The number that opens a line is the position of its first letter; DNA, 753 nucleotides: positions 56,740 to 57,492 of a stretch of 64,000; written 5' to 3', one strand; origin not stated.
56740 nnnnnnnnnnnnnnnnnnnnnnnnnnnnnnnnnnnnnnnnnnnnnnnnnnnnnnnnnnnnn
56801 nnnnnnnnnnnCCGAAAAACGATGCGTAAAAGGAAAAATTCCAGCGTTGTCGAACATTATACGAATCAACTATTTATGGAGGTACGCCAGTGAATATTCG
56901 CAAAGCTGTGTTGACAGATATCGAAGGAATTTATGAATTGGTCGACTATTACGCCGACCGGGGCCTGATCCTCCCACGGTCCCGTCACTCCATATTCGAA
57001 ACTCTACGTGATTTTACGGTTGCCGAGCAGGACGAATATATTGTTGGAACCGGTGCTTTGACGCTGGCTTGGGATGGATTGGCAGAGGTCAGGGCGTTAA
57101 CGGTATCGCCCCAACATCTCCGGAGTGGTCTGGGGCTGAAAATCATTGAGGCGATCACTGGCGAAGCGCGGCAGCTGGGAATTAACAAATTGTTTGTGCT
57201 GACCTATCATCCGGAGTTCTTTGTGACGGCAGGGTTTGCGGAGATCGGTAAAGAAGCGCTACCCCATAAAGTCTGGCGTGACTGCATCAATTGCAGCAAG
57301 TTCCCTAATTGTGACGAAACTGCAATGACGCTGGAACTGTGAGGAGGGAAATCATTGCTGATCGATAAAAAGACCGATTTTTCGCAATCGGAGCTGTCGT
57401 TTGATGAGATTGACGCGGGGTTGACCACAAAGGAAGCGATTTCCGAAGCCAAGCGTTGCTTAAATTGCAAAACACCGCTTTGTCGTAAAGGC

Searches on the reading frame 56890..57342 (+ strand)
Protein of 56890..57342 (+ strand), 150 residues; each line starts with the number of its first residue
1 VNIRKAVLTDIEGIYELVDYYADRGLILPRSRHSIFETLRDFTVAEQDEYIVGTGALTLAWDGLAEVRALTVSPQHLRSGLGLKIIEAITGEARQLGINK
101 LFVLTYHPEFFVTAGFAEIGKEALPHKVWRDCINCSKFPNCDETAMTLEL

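Call 8: search_protein_families(library=pfam, proteins=[window:56890-57342:+])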
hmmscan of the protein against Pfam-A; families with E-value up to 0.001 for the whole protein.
window:56890-57342:+ (150 aa): 2 families
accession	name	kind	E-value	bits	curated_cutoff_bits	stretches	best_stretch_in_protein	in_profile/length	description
PF00583.31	Acetyltransf_1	-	1.1e-08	35.7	20.7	1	40-104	33-99/116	Acetyltransferase (GNAT) family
PF13508.13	Acetyltransf_7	-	7.2e-07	29.9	27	1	41-117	4-83/84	Acetyltransferase (GNAT) domain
